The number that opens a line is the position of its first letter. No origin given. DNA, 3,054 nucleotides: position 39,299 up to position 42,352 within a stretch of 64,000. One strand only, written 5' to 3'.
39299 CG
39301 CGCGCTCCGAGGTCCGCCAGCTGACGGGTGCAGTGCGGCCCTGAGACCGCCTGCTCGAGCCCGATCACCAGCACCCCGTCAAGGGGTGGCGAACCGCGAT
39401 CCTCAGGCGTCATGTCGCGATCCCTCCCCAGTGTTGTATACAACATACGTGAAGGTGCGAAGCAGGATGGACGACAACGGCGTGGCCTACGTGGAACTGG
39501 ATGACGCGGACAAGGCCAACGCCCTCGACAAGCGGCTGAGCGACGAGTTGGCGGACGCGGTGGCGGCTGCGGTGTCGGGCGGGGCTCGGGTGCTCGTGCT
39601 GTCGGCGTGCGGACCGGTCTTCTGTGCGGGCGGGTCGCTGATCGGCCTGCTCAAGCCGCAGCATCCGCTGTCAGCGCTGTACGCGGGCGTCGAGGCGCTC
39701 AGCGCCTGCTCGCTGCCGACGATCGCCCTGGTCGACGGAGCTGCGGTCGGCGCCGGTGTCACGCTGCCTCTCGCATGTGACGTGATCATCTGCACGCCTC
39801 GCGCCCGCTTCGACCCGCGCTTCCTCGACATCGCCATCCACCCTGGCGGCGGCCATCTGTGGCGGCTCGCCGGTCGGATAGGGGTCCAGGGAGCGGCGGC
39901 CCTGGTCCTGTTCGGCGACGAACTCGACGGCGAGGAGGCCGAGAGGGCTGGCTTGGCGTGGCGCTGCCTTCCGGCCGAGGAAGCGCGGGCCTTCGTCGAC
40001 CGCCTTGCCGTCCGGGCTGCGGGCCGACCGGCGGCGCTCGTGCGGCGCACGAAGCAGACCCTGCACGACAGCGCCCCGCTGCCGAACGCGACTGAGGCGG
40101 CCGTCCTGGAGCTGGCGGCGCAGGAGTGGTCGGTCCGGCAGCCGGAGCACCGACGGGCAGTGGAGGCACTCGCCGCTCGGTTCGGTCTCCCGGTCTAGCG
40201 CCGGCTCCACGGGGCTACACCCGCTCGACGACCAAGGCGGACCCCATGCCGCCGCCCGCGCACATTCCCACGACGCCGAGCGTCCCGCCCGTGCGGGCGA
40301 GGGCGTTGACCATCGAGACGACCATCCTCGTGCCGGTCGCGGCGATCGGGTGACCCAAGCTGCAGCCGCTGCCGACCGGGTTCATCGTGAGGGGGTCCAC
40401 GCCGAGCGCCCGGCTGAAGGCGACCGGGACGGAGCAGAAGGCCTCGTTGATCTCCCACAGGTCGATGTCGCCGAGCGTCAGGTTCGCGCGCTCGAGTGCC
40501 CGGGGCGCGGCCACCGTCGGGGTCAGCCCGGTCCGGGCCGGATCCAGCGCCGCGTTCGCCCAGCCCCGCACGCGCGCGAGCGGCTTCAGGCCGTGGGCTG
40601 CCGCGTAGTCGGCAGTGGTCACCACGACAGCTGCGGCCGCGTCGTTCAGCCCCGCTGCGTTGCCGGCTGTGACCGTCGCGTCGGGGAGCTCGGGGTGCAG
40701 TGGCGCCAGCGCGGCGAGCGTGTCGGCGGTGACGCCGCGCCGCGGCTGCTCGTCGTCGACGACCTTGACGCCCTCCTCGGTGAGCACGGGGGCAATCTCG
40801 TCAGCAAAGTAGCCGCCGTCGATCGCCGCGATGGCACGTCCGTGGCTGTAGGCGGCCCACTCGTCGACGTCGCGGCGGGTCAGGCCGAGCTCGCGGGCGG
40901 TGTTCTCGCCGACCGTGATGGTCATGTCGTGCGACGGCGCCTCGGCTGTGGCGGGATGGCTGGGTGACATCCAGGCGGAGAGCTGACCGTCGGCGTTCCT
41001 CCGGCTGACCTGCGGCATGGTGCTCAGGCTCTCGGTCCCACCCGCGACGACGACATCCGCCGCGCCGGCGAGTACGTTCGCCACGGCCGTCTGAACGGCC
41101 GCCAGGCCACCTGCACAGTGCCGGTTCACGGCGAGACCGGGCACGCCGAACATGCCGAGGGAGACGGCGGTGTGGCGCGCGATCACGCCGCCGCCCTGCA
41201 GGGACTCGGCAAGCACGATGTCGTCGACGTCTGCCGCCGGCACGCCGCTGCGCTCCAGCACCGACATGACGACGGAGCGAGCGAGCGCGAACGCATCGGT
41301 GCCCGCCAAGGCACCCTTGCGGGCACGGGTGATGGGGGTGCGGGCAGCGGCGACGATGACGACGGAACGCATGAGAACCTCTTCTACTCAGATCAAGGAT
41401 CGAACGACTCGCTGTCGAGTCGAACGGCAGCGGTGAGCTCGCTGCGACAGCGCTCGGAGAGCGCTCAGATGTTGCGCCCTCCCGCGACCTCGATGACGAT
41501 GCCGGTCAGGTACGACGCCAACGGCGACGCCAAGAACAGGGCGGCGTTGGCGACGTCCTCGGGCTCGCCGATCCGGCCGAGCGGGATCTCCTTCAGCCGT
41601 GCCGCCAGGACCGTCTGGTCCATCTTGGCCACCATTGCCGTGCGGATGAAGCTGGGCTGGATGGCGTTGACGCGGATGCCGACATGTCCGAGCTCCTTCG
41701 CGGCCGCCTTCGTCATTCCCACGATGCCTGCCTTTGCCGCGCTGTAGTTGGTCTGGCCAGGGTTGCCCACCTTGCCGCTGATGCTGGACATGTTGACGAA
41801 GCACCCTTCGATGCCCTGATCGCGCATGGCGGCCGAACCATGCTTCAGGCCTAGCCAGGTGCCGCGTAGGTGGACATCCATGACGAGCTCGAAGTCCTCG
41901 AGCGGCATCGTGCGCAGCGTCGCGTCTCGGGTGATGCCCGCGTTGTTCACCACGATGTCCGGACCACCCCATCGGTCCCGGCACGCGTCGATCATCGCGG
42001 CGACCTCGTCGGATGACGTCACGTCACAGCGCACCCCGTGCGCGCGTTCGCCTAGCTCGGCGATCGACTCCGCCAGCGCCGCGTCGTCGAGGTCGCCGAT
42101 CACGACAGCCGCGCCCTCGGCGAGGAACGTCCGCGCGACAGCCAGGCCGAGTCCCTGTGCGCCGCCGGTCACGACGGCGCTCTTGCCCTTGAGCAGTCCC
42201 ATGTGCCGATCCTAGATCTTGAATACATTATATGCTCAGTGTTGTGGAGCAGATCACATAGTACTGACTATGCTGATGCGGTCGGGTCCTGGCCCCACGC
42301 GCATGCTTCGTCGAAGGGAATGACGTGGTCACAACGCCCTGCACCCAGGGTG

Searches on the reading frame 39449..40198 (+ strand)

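Call 51: search_protein_families(library=pfam, proteins=[window:39449-40198:+], max_evalue=0.00001)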
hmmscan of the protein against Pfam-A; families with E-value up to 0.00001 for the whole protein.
window:39449-40198:+ (249 aa): 2 families
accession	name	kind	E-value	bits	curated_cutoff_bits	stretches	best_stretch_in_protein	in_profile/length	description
PF00378.25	ECH_1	-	3e-34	118.9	27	1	9-221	3-220/251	Enoyl-CoA hydratase/isomerase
PF16113.10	ECH_2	-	1.1e-15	58.5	27.2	1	14-210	3-211/335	Enoyl-CoA hydratase/isomerase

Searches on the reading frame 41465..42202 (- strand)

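Call 51: search_protein_families(library=pfam, proteins=[window:41465-42202:-], max_evalue=0.00001)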
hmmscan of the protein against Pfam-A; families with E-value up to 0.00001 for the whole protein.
window:41465-42202:- (245 aa): 3 families
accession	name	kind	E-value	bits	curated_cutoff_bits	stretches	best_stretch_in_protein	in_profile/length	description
PF13561.12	adh_short_C2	-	6.3e-65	219.5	27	1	15-242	3-234/236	Enoyl-(Acyl carrier protein) reductase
PF00106.31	adh_short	-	5.9e-50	169.9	26.6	1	7-196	1-192/195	short chain dehydrogenase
PF08659.16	KR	-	1.2e-20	74.6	22.6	1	10-162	4-158/180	KR domain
